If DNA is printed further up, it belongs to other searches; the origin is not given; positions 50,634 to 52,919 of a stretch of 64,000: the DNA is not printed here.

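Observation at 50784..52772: Cytoplasmic SGNH-hydrolase / trypsin-like protease fusion as the only intact gene of a low-GC islet: candidate undescribed single-gene conflict (defence or toxin) module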

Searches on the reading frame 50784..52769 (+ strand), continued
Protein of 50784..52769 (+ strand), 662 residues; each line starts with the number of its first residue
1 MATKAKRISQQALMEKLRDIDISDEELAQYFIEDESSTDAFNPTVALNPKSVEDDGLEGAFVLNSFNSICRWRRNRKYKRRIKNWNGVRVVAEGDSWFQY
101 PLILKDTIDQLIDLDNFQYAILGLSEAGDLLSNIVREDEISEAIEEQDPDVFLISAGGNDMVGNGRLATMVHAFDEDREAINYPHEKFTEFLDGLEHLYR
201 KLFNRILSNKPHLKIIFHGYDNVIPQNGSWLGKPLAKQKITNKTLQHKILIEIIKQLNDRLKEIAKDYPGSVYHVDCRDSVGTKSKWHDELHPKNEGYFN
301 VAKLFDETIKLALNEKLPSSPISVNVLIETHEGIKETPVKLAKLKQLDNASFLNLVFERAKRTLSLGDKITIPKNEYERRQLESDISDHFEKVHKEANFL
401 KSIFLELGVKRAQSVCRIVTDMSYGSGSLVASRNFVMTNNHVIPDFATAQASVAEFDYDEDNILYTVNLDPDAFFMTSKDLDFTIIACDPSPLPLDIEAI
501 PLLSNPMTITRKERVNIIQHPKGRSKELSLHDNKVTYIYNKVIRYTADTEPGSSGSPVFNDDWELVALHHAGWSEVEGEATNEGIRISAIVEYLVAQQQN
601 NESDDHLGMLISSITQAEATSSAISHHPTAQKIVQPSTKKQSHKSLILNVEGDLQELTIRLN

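Call 12: find_encoding_contigs(protein=P0006, flank=10000, max_places=3)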
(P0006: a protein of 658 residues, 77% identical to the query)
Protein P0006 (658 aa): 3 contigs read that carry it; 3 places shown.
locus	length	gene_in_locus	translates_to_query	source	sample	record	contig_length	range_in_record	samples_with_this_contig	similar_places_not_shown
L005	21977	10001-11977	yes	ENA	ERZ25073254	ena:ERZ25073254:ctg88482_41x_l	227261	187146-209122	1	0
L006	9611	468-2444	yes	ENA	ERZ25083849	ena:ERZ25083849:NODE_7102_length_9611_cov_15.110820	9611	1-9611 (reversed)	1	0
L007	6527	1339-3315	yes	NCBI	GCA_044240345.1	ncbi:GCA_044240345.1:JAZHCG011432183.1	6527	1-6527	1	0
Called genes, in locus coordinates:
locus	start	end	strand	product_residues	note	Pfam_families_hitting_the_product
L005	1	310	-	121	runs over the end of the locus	PF09361:Phasin_2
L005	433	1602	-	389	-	PF13472:Lipase_GDSL_2 (weak)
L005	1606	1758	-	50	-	PF19451:DUF5989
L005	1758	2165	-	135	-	PF19588:SxtJ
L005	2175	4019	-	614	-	PF02543:Carbam_trans_N, PF16861:Carbam_trans_C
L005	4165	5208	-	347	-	PF13472:Lipase_GDSL_2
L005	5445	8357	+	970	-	PF05088:Bac_GDH_CD, PF00208:ELFV_dehydrog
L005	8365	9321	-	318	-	PF08239:SH3_3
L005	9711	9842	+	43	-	-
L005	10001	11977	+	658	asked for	PF00657:Lipase_GDSL (weak), PF13472:Lipase_GDSL_2 (weak), PF13365:Trypsin_2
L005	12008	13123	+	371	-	-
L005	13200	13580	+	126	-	PF01797:Y1_Tnp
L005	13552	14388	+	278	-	PF01797:Y1_Tnp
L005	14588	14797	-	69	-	-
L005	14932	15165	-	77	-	PF27539:Y2318_C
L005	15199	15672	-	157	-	-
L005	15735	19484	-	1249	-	PF02574:S-methyl_trans, PF00809:Pterin_bind, PF02607:B12-binding_2, PF02310:B12-binding, PF02965:Met_synt_B12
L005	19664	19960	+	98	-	PF01022:HTH_5, PF12802:MarR_2 (weak), PF12840:HTH_20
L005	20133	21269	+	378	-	-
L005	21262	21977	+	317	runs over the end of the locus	-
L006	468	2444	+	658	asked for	PF00657:Lipase_GDSL (weak), PF13472:Lipase_GDSL_2 (weak), PF13365:Trypsin_2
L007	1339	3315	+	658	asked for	PF00657:Lipase_GDSL (weak), PF13472:Lipase_GDSL_2 (weak), PF13365:Trypsin_2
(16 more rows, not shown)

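Call 13: find_encoding_contigs(protein=P0004, flank=8000, max_places=2)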
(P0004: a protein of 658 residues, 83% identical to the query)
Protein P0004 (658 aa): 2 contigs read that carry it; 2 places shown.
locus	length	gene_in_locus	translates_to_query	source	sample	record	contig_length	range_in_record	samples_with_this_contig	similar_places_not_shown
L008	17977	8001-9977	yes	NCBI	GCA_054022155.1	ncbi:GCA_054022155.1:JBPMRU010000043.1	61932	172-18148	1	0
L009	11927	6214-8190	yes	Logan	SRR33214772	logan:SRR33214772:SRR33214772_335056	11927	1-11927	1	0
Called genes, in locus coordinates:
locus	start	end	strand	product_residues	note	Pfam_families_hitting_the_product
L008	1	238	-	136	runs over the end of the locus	?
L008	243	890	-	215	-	PF13442:Cytochrome_CBB3 (faint), PF00034:Cytochrom_C (weak)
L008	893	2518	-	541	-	PF00115:COX1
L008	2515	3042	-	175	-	PF00116:COX2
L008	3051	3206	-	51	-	-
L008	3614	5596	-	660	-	PF08668:HDOD, PF01966:HD, PF00990:GGDEF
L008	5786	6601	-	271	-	PF12849:PBP_like_2, PF13531:SBP_bac_11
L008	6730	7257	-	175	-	-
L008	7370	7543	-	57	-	-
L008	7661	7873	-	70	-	-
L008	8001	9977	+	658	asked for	PF00657:Lipase_GDSL (weak), PF13472:Lipase_GDSL_2, PF13365:Trypsin_2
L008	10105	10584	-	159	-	PF00254:FKBP_C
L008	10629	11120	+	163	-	PF03449:GreA_GreB_N, PF01272:GreA_GreB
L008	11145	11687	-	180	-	PF05685:Uma2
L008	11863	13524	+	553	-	PF02463:SMC_N (faint), PF00005:ABC_tran, PF13304:AAA_21 (faint), PF13476:AAA_23 (faint), PF12848:ABC_tran_Xtn, PF00005:ABC_tran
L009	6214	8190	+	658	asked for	PF00657:Lipase_GDSL (weak), PF13472:Lipase_GDSL_2, PF13365:Trypsin_2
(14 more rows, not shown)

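Call 14: find_encoding_contigs(protein=P0024, flank=8000, max_places=2)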
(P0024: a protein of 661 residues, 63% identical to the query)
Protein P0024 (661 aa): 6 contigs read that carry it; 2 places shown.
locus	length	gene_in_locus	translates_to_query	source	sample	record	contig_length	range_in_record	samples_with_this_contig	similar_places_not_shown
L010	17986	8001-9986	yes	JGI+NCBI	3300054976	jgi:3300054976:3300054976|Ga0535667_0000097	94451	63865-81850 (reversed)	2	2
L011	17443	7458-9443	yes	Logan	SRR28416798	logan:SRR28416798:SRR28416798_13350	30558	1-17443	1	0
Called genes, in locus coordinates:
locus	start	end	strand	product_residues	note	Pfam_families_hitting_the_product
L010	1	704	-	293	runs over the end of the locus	-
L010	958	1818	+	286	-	PF00561:Abhydrolase_1 (faint)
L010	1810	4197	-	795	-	PF03797:Autotransporter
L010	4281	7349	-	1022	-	PF08238:Sel1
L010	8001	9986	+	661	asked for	PF00657:Lipase_GDSL (weak), PF13472:Lipase_GDSL_2 (weak), PF13365:Trypsin_2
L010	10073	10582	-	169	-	-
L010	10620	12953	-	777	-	PF00486:Trans_reg_C (weak), PF13414:TPR_11 (weak), PF00515:TPR_1 (weak), PF07719:TPR_2 (weak), PF13414:TPR_11, PF13424:TPR_12, PF13428:TPR_14 (weak), PF13432:TPR_16, +9 more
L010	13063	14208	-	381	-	PF18027:Pepdidase_M14_N, PF00246:Peptidase_M14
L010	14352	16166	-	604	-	PF01926:MMR_HSR1, PF02421:FeoB_N, PF09439:SRPRB (weak), PF07670:Gate, PF07664:FeoB_C, PF07670:Gate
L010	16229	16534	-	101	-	PF04023:FeoA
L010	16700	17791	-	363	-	PF01926:MMR_HSR1, PF02421:FeoB_N, PF06071:YchF-GTPase_C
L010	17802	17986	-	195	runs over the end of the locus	PF01195:Pept_tRNA_hydro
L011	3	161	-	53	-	?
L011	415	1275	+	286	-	PF00561:Abhydrolase_1 (faint)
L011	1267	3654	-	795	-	PF03797:Autotransporter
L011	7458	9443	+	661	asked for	PF00657:Lipase_GDSL (weak), PF13472:Lipase_GDSL_2 (weak), PF13365:Trypsin_2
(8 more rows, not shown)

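Call 15: find_encoding_contigs(protein=P0028, flank=8000, max_places=2)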
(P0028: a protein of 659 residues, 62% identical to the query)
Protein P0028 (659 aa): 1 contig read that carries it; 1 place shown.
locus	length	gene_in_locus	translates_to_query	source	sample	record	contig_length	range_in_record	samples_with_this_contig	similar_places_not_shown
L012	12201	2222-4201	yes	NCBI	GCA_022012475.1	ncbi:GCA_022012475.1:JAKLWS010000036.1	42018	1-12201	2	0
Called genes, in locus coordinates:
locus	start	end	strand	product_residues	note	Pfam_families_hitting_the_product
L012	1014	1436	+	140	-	-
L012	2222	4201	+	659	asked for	PF13472:Lipase_GDSL_2 (weak), PF13365:Trypsin_2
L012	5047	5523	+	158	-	PF06841:Phage_T4_gp19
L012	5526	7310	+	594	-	PF04717:Phage_base_V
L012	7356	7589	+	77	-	PF05488:PAAR_motif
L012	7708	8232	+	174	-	PF19268:CIS_TMP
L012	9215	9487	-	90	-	PF01541:GIY-YIG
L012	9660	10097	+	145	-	-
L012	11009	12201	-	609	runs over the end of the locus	PF25021:TEN_NHL (faint), PF22807:TrAA12 (faint), PF24684:Vgb_lyase (weak), PF08450:SGL (weak)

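Call 16: find_encoding_contigs(protein=P0105, flank=8000, max_places=1)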
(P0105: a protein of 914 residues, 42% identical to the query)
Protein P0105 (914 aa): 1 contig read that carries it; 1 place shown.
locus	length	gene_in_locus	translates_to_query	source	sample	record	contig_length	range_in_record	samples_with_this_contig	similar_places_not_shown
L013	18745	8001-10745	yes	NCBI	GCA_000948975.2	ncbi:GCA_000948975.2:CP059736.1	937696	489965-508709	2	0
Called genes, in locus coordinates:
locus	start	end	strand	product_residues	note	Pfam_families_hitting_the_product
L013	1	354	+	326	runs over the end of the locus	-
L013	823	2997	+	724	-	-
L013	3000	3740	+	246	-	-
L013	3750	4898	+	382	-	-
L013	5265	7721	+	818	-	PF07715:Plug, PF00593:TonB_dep_Rec_b-barrel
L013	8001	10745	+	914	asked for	PF13472:Lipase_GDSL_2 (weak), PF13365:Trypsin_2, PF03372:Exo_endo_phos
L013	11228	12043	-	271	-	PF00497:SBP_bac_3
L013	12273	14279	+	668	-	PF13371:TPR_9 (faint), PF13428:TPR_14 (faint), PF14559:TPR_19 (faint), PF24575:TPR_Slam (faint), PF25062:ARM_TT21_N (faint), PF12569:NatA_aux_su (faint), PF00685:Sulfotransfer_1, PF13469:Sulfotransfer_3, +12 more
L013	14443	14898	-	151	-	-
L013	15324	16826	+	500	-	PF01425:Amidase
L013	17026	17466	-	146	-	-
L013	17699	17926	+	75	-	PF11747:RebB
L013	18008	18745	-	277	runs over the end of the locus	-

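Call 17: find_encoding_contigs(protein=P0076, flank=8000, max_places=1)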
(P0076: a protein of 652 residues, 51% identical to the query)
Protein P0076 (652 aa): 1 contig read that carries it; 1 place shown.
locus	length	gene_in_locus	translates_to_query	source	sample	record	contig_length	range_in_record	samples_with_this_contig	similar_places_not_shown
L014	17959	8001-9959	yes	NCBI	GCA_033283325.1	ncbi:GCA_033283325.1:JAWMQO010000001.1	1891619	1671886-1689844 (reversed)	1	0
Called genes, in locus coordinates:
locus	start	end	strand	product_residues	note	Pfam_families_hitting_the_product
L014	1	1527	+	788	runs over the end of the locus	PF03176:MMPL, PF02460:Patched, PF03176:MMPL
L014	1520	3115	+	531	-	PF06980:DUF1302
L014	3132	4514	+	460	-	PF07044:DUF1329, PF17131:TP_0789-like (faint)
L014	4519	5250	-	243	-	PF01464:SLT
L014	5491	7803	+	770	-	PF14508:GH97_N, PF10566:Glyco_hydro_97, PF14509:GH97_C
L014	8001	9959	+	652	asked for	PF00089:Trypsin (faint), PF13365:Trypsin_2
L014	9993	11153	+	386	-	-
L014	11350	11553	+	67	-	PF11127:YgaP-like_TM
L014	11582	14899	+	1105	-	PF00873:ACR_tran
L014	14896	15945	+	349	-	PF25917:BSH_RND (weak), PF25973:BSH_CzcB, PF25954:Beta-barrel_RND_2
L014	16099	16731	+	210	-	PF07883:Cupin_2 (weak)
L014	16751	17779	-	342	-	-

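Call 18: find_encoding_contigs(protein=P0116, flank=8000, max_places=1)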
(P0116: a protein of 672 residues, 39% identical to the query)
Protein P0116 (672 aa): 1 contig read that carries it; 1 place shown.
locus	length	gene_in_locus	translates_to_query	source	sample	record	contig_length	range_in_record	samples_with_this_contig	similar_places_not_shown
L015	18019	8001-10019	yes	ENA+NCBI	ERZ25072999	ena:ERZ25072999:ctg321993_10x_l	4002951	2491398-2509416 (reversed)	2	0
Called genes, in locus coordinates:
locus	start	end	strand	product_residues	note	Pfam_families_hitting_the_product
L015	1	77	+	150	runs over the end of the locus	PF13801:Metal_resist, PF16231:DUF4890 (faint), PF07813:LTXXQ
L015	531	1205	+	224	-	PF00072:Response_reg, PF00486:Trans_reg_C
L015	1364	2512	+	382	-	PF00672:HAMP, PF00512:HisKA, PF02518:HATPase_c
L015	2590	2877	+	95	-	PF01402:RHH_1 (weak), PF03693:ParD_antitoxin (weak)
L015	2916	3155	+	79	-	PF05016:ParE_toxin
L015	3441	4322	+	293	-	-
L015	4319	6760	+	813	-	PF00094:VWD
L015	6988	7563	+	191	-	-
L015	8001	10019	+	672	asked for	PF13365:Trypsin_2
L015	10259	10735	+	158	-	-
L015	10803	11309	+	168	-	-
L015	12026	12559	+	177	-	-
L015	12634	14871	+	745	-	PF00082:Peptidase_S8, PF18047:PatG_D, PF18065:PatG_C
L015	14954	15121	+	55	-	-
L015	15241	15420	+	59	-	-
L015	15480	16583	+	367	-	PF00155:Aminotran_1_2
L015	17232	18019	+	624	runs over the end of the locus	PF00089:Trypsin, PF13365:Trypsin_2, PF13517:FG-GAP_3 (faint), PF01839:FG-GAP (faint)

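Call 21: search_protein_families(library=pfam, proteins=[L005:12008-13120:+, L014:9993-11150:+], max_evalue=1)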
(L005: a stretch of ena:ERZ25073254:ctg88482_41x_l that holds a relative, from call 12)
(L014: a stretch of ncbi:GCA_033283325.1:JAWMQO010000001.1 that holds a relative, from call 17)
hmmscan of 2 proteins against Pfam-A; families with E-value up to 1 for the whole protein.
L005:12008-13120:+ (371 aa): 0 families

L014:9993-11150:+ (386 aa): 4 families
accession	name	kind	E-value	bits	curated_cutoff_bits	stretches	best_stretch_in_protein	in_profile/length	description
PF12706.13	Lactamase_B_2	-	6.5e-05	23.1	27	1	101-147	27-73/200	Beta-lactamase superfamily domain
PF00753.33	Lactamase_B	-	0.00092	19.6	22.7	1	105-134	44-73/196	Metallo-beta-lactamase superfamily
PF13483.12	Lactamase_B_3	-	0.0053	17.2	24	1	49-121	1-53/160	Beta-lactamase superfamily domain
PF02192.22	PI3K_p85B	-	0.054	13.6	27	1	139-163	40-65/76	PI3-kinase family, p85-binding domain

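Call 28: search_solved_structures(query=A1, max_evalue=0.01)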
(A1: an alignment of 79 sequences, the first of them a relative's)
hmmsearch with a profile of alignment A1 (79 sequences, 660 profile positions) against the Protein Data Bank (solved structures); distinct sequences matched with E-value up to 0.01: 52.
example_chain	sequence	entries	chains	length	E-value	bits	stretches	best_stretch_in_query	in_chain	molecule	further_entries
6yv6_A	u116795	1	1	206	7.8e-11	44.4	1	418-589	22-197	Serine protease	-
2vid_A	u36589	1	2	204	8.5e-11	44.3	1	418-584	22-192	SERINE PROTEASE SPLB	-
6yv5_A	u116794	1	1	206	8.5e-11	44.3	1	418-584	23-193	Serine protease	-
4k1s_A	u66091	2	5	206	8.7e-11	44.3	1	418-584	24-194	Serine protease SplB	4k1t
5mm8_A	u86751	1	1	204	6.1e-10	41.5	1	416-591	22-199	Serine protease SplE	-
8s9l_A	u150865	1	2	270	1.5e-09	40.2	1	536-606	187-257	Serine protease FAM111A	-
1qy6_A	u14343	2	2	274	5.7e-09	38.3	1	418-581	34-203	serine protease | V8 protease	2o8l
1wcz_A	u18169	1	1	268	6.1e-09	38.2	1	418-581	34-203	Glutamyl endopeptidase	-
8s9k_A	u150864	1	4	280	1.1e-08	37.3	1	536-606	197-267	Serine protease FAM111A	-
4jcn_A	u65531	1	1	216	5e-08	35.1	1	413-579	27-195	Glutamyl endopeptidase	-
6q12_A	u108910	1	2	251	7.8e-08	34.5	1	413-579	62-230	Glutamyl endopeptidase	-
6tya_A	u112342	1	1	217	8.2e-08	34.4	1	413-574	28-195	Glutamyl endopeptidase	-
6u1b_A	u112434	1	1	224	9.3e-08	34.3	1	413-574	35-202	Glutamyl endopeptidase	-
2w7s_A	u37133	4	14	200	1.7e-07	33.4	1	420-583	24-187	SERINE PROTEASE SPLA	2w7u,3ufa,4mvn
6pym_A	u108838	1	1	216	3.5e-07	32.4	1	413-579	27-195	Glutamyl endopeptidase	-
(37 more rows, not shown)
